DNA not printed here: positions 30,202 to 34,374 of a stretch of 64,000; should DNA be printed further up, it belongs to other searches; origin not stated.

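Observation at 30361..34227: OppD-OppF fused into one about 1290-aa double ATPase with an acidic repeat tail and a DUF2188-like C-terminal domain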

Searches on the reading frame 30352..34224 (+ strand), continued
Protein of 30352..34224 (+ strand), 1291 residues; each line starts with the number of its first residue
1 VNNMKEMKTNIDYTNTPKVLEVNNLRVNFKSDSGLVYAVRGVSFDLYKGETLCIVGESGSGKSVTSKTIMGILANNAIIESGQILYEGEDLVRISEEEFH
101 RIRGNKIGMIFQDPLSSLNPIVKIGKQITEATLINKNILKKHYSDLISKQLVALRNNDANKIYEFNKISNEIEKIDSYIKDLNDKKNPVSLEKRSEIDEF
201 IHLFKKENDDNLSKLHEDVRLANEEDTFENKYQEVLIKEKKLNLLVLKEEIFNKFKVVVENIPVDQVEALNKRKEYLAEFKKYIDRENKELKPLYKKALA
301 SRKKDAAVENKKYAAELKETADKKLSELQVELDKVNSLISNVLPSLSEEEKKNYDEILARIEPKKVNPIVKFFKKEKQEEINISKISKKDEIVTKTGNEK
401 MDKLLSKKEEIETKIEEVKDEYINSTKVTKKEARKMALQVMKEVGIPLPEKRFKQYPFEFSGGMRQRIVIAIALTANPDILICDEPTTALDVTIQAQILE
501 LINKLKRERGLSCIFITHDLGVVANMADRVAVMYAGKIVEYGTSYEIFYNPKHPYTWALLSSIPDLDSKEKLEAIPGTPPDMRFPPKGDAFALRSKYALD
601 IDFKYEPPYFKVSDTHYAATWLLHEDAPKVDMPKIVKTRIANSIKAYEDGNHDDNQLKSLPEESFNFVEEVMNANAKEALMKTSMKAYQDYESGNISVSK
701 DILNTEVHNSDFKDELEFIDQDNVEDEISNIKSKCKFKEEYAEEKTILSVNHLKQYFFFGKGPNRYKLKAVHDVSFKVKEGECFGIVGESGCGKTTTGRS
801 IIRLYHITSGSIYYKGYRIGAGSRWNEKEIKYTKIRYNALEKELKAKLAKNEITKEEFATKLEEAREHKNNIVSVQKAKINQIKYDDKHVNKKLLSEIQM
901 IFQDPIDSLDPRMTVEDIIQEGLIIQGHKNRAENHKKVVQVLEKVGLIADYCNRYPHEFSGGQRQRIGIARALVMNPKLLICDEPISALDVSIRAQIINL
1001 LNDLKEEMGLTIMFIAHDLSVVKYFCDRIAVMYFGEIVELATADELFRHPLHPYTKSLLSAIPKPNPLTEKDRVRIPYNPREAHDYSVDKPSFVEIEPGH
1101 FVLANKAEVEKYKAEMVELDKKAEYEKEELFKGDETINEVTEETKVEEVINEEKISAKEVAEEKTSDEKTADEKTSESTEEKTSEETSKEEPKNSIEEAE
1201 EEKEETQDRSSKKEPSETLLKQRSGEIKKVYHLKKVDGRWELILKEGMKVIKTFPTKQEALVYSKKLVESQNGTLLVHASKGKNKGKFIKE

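Call 8: find_homologous_proteins(query=window:30352-34224:+, max_evalue=1e-20)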
Query window:30352-34224:+ (1291 aa): 8000 proteins with E <= 1e-20 among 8000 candidates; the best 120 are listed.
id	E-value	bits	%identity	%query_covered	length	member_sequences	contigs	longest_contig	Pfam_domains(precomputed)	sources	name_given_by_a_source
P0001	0.0e+0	2765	98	100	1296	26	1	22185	PF00005.34,PF13401.13,PF08352.18,PF13304.13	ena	-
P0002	0.0e+0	1904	69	99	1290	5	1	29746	PF00005.34,PF13401.13,PF08352.18,PF13304.13,PF09954.15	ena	-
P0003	0.0e+0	1880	68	100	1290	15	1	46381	PF00005.34,PF13401.13,PF08352.18,PF13304.13,PF09954.15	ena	-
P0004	0.0e+0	1877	69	100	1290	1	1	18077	PF00005.34,PF13401.13,PF08352.18,PF13304.13,PF09954.15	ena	-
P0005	0.0e+0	1877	69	99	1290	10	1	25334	PF00005.34,PF13401.13,PF08352.18,PF13304.13,PF09954.15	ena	-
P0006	0.0e+0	1876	67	100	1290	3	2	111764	PF00005.34,PF13401.13,PF08352.18,PF13304.13,PF09954.15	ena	-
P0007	0.0e+0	1876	68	100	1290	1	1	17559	PF00005.34,PF13401.13,PF08352.18,PF13304.13,PF09954.15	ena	-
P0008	0.0e+0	1875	68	100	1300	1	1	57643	PF00005.34,PF13401.13,PF08352.18,PF13304.13,PF09954.15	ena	-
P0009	0.0e+0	1873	68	100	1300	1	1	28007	PF00005.34,PF13401.13,PF08352.18,PF13304.13,PF09954.15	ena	-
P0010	0.0e+0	1872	68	100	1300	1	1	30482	PF00005.34,PF13401.13,PF08352.18,PF13304.13,PF09954.15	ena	-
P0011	0.0e+0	1871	68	100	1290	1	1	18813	PF00005.34,PF13401.13,PF08352.18,PF13304.13,PF09954.15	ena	-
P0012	0.0e+0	1871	68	100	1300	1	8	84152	PF00005.34,PF13401.13,PF08352.18,PF13304.13,PF09954.15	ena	-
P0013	0.0e+0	1870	67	100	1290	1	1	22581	PF00005.34,PF13401.13,PF08352.18,PF13304.13,PF09954.15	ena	-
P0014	0.0e+0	1870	68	100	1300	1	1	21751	PF00005.34,PF13401.13,PF08352.18,PF13304.13,PF09954.15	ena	-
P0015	0.0e+0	1870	69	100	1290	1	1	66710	PF00005.34,PF13401.13,PF08352.18,PF13304.13,PF09954.15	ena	-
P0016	0.0e+0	1867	68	100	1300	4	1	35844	PF00005.34,PF13401.13,PF08352.18,PF13304.13,PF09954.15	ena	-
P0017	0.0e+0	1867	68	100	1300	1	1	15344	PF00005.34,PF13401.13,PF08352.18,PF13304.13,PF09954.15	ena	-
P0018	0.0e+0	1867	68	100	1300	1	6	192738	PF00005.34,PF13401.13,PF08352.18,PF13304.13,PF09954.15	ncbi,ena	-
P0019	0.0e+0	1866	68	100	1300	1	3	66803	PF00005.34,PF13401.13,PF08352.18,PF13304.13,PF09954.15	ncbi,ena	-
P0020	0.0e+0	1866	72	89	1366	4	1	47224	PF00005.34,PF13401.13,PF08352.18,PF13304.13,PF09954.15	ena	-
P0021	0.0e+0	1865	68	100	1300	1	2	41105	PF00005.34,PF13401.13,PF08352.18,PF13304.13,PF09954.15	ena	-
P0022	0.0e+0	1865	68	100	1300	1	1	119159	PF00005.34,PF13401.13,PF08352.18,PF13304.13,PF09954.15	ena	-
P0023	0.0e+0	1865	68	100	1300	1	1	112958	PF00005.34,PF13401.13,PF08352.18,PF13304.13,PF09954.15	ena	-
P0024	0.0e+0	1865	68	100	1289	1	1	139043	PF00005.34,PF13401.13,PF08352.18,PF13304.13,PF09954.15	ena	-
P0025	0.0e+0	1864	68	100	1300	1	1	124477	PF00005.34,PF13401.13,PF08352.18,PF13304.13,PF09954.15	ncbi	-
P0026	0.0e+0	1864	68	100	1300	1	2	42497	PF00005.34,PF13401.13,PF08352.18,PF13304.13,PF09954.15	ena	-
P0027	0.0e+0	1864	68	100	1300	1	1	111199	PF00005.34,PF13401.13,PF08352.18,PF13304.13,PF09954.15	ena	-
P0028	0.0e+0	1864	68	100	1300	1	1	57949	PF00005.34,PF13401.13,PF08352.18,PF13304.13,PF09954.15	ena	-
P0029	0.0e+0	1863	68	100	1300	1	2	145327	PF00005.34,PF13401.13,PF08352.18,PF13304.13,PF09954.15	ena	-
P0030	0.0e+0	1863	68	100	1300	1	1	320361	PF00005.34,PF13401.13,PF08352.18,PF13304.13,PF09954.15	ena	-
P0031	0.0e+0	1863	67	100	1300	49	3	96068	PF00005.34,PF13401.13,PF08352.18,PF13304.13,PF09954.15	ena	-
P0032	0.0e+0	1862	68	100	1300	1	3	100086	PF00005.34,PF13401.13,PF08352.18,PF13304.13,PF09954.15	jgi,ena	-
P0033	0.0e+0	1862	68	100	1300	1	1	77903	PF00005.34,PF13401.13,PF08352.18,PF13304.13,PF09954.15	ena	-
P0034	0.0e+0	1859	68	100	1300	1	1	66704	PF00005.34,PF13401.13,PF08352.18,PF13304.13,PF09954.15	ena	-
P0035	0.0e+0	1859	68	100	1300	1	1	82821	PF00005.34,PF13401.13,PF08352.18,PF13304.13,PF09954.15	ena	-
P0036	0.0e+0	1853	69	99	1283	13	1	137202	PF00005.34,PF08352.18,PF13304.13,PF09954.15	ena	-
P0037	0.0e+0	1853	67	100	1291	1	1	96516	PF00005.34,PF13401.13,PF08352.18,PF13304.13,PF09954.15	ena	-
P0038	0.0e+0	1848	68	100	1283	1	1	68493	PF00005.34,PF13401.13,PF08352.18,PF13304.13,PF09954.15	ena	-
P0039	0.0e+0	1842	66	99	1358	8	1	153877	PF00005.34,PF13401.13,PF08352.18,PF13304.13,PF09954.15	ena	-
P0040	0.0e+0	1838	68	99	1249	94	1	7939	PF00005.34,PF08352.18,PF13304.13,PF09954.15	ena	-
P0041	0.0e+0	1836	62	99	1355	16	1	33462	PF00005.34,PF13401.13,PF08352.18,PF13304.13,PF09954.15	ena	-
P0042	0.0e+0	1831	67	68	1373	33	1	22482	PF00005.34,PF13401.13,PF08352.18,PF13304.13,PF09954.15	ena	-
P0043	0.0e+0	1817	66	99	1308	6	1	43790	PF00005.34,PF13401.13,PF08352.18,PF13304.13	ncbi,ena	-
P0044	0.0e+0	1807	66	69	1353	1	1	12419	PF00005.34,PF13401.13,PF08352.18,PF13304.13,PF09954.15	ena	-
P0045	0.0e+0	1796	61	99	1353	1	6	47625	PF00005.34,PF13401.13,PF08352.18,PF13304.13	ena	-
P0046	0.0e+0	1793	62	99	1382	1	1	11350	PF00005.34,PF13401.13,PF08352.18,PF13304.13,PF09954.15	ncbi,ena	-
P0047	0.0e+0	1788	67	100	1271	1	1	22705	PF00005.34,PF13401.13,PF08352.18,PF13304.13,PF09954.15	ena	-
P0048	0.0e+0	1762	63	99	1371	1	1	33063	PF00005.34,PF13401.13,PF08352.18,PF13304.13,PF09954.15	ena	-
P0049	0.0e+0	1751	72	87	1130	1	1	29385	PF00005.34,PF13401.13,PF08352.18,PF13304.13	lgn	-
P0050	0.0e+0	1734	70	89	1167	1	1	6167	PF00005.34,PF13401.13,PF08352.18,PF13304.13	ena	-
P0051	0.0e+0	1712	70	87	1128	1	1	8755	PF00005.34,PF13401.13,PF08352.18,PF13304.13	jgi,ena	-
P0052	0.0e+0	1710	70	87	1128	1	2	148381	PF00005.34,PF13401.13,PF08352.18,PF13304.13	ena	-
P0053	0.0e+0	1690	70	87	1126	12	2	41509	PF00005.34,PF13401.13,PF08352.18,PF13304.13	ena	-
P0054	0.0e+0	1685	70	86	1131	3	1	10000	PF00005.34,PF13401.13,PF08352.18,PF13304.13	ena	-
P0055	0.0e+0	1681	70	87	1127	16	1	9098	PF00005.34,PF13401.13,PF08352.18,PF13304.13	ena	-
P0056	0.0e+0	1673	70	86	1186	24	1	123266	PF00005.34,PF13401.13,PF08352.18,PF13304.13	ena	-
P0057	0.0e+0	1642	66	87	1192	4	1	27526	PF00005.34,PF13401.13,PF08352.18,PF13304.13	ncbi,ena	-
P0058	0.0e+0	1630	66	87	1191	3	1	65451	PF00005.34,PF13401.13,PF08352.18,PF13304.13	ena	-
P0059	0.0e+0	1554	70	80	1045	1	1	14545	PF00005.34,PF13401.13,PF08352.18,PF13304.13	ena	-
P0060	0.0e+0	1354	60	86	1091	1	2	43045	PF00005.34,PF13401.13,PF08352.18,PF13304.13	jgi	-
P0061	0.0e+0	1145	67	63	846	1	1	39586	PF00005.34,PF13401.13,PF08352.18,PF13304.13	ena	-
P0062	1.2e-284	966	55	55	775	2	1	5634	PF00005.34,PF02463.26,PF08352.18,PF13304.13,PF13191.13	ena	-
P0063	1.2e-261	890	52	28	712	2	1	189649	PF00485.25,PF00005.34,PF00004.36,PF13401.13,PF02463.26,PF08352.18,PF13304.13,PF20720.4,PF00931.29,PF13191.13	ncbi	-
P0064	1.6e-261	889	51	29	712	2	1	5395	PF00485.25,PF00005.34,PF00004.36,PF13401.13,PF02463.26,PF08352.18,PF13304.13,PF00931.29,PF13191.13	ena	-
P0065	5.2e-259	881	73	17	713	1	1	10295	PF00485.25,PF00005.34,PF00004.36,PF13401.13,PF02463.26,PF08352.18,PF13304.13,PF00931.29,PF13191.13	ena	-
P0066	6.9e-259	880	52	29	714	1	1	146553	PF00485.25,PF00005.34,PF00004.36,PF13401.13,PF02463.26,PF08352.18,PF13304.13,PF00931.29,PF13191.13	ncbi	-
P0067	2.1e-253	862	52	28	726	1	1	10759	PF00005.34,PF13401.13,PF02463.26,PF08352.18,PF13304.13,PF20720.4,PF13191.13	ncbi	-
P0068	1.1e-250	853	46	31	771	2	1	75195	PF00005.34,PF00910.29,PF13401.13,PF02463.26,PF08352.18,PF13304.13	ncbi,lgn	-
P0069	2.7e-250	852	-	-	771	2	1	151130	PF00005.34,PF13401.13,PF02463.26,PF08352.18,PF13304.13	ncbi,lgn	-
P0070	1.3e-239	817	-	-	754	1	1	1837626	PF00005.34,PF13401.13,PF02463.26,PF08352.18,PF05621.18,PF13304.13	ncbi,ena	-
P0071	3.2e-206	706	-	-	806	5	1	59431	PF00005.34,PF02463.26,PF08352.18,PF13304.13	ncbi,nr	ncbi:MAG: dipeptide ABC transporter ATP-binding protein [Candidatus Ventricola sp.]|nr:dipeptide ABC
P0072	1.7e-203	697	54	49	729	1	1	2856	PF00005.34,PF08352.18,PF13304.13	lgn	-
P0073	9.7e-194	665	-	-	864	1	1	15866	PF00005.34,PF13555.13,PF13401.13,PF08352.18,PF13304.13,PF20720.4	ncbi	-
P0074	1.7e-188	647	-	-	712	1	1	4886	PF00005.34,PF08352.18,PF13304.13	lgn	-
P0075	1.4e-185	638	50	48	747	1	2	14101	PF00005.34,PF08352.18,PF13304.13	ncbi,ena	-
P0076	3.9e-185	636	-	-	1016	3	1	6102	PF00005.34,PF13401.13,PF02463.26,PF08352.18,PF05621.18,PF13304.13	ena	-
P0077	4.7e-185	636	56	30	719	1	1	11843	PF00005.34,PF08352.18,PF13304.13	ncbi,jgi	ncbi:MAG: oligopeptide/dipeptide ABC transporter ATP-binding protein [Bacilli bacterium]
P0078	8.7e-185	635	44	54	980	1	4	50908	PF00005.34,PF13555.13,PF13401.13,PF02463.26,PF08352.18,PF13304.13,PF13191.13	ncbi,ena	-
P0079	1.1e-184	635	79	19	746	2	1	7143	PF00005.34,PF08352.18,PF13304.13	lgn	-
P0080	4.9e-183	629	-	-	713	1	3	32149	PF06745.20,PF00005.34,PF13555.13,PF13401.13,PF03193.23,PF02463.26,PF08352.18,PF13304.13,PF20720.4,PF13191.13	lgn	-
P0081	8.1e-182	625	-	-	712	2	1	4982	PF06745.20,PF00005.34,PF13555.13,PF13401.13,PF03193.23,PF02463.26,PF08352.18,PF05621.18,PF13304.13,PF20720.4,PF13191.13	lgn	-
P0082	7.3e-181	622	52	48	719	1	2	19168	PF00005.34,PF08352.18,PF13304.13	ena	-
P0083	6.4e-180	619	-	-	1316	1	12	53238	PF00005.34,PF13555.13,PF13401.13,PF02463.26,PF08352.18,PF05621.18,PF13304.13,PF13191.13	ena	-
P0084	4.4e-179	616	62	27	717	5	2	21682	PF00005.34,PF08352.18,PF13304.13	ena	-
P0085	1.2e-178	615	50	48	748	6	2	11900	PF00005.34,PF08352.18,PF13304.13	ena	-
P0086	2.8e-176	607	81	18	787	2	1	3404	PF20990.3,PF00335.27,PF00005.34,PF08352.18,PF13304.13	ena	-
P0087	1.1e-175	605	53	48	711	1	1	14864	PF00005.34,PF08352.18,PF13304.13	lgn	-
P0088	2.6e-175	604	79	19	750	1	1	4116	PF00005.34,PF08352.18,PF13304.13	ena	-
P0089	1.8e-174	601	76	18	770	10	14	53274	PF00005.34,PF08352.18,PF13304.13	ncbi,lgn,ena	-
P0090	6.9e-172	592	81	18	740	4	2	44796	PF00005.34,PF08352.18,PF13304.13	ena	-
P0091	8.6e-171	589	-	-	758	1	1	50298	PF00005.34,PF13555.13,PF13401.13,PF02463.26,PF08352.18,PF13304.13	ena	-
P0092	1.4e-165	571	-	-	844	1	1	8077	PF00270.36,PF13555.13,PF13401.13,PF20703.4,PF08352.18,PF07728.21,PF13304.13,PF13191.13,PF01656.30,PF01935.24,PF00005.34,PF02463.26,PF13481.13,PF20720.4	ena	-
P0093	1.6e-165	571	-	-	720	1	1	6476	PF00005.34,PF13401.13,PF02463.26,PF08352.18,PF13304.13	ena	-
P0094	3.0e-165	570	-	-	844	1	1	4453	PF00270.36,PF13555.13,PF13401.13,PF20703.4,PF08352.18,PF07728.21,PF13304.13,PF13191.13,PF01656.30,PF01935.24,PF00005.34,PF02463.26,PF13481.13,PF20720.4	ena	-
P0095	2.3e-163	564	-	-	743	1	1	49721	PF00005.34,PF13401.13,PF02463.26,PF08352.18,PF13304.13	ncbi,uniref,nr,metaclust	ncbi:ABC transporter ATP-binding protein [Nocardiopsis halotolerans]|uniref:ABC transporter ATP-bind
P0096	4.1e-162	560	79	17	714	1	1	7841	PF00005.34,PF08352.18,PF13304.13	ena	-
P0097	2.2e-161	557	-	-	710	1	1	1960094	PF00005.34,PF13401.13,PF02463.26,PF08352.18,PF13304.13,PF13191.13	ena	-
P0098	3.7e-161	557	-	-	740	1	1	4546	PF00005.34,PF13401.13,PF02463.26,PF08352.18,PF13304.13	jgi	-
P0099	4.6e-161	556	-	-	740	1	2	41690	PF00005.34,PF13401.13,PF02463.26,PF08352.18,PF13304.13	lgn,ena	-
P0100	1.5e-160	555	79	17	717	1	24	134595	PF00005.34,PF08352.18,PF13304.13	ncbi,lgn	-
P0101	3.5e-160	553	-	-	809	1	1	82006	PF00005.34,PF13555.13,PF13401.13,PF02463.26,PF08352.18,PF13304.13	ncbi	-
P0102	5.0e-160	553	-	-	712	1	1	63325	PF00005.34,PF13401.13,PF02463.26,PF08352.18,PF13304.13,PF13191.13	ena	-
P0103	5.8e-160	553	-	-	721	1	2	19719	PF00005.34,PF13401.13,PF20703.4,PF02463.26,PF08352.18,PF13304.13,PF13191.13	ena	-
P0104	6.1e-160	553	81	17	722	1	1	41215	PF00005.34,PF08352.18,PF13304.13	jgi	-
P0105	6.7e-160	553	46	49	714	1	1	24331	PF00005.34,PF02463.26,PF08352.18,PF13304.13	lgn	-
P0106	7.1e-160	552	-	-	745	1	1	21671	PF00005.34,PF13401.13,PF02463.26,PF08352.18,PF13304.13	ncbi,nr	ncbi:dipeptide ABC transporter ATP-binding protein [Desulfobacterales bacterium HSG2]|nr:dipeptide A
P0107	9.8e-160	552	40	51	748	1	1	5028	PF00005.34,PF13555.13,PF13401.13,PF02463.26,PF08352.18,PF13304.13,PF13191.13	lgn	-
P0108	1.2e-159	552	77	18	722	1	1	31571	PF00005.34,PF08352.18,PF13304.13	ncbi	-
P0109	1.7e-159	551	79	17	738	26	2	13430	PF00005.34,PF02463.26,PF08352.18,PF13304.13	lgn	-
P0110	2.0e-159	551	79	17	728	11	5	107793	PF00005.34,PF08352.18,PF13304.13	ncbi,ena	-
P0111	2.8e-159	550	79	17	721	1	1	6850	PF00005.34,PF02463.26,PF08352.18,PF13304.13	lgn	-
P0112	3.9e-159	550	46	48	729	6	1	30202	PF00005.34,PF02463.26,PF08352.18,PF13304.13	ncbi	-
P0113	5.1e-159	550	80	17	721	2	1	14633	PF00005.34,PF02463.26,PF08352.18,PF13304.13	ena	-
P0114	5.2e-159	550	75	18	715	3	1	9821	PF00005.34,PF02463.26,PF08352.18,PF13304.13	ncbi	-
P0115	5.9e-159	549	80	17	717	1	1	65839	PF00005.34,PF02463.26,PF08352.18,PF13304.13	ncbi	-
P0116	6.0e-159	549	-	-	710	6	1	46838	PF00005.34,PF13401.13,PF02463.26,PF08352.18,PF13304.13,PF13191.13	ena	-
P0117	6.2e-159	549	79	17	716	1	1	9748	PF00005.34,PF08352.18,PF13304.13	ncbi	-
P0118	7.0e-159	549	76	16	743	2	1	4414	PF00005.34,PF02463.26,PF08352.18,PF13304.13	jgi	jgi:oligopeptide/dipeptide ABC transporter ATP-binding protein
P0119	9.1e-159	549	71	20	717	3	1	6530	PF00005.34,PF02463.26,PF08352.18,PF13304.13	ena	-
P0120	9.6e-159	549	79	17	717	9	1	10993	PF00005.34,PF08352.18,PF13304.13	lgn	-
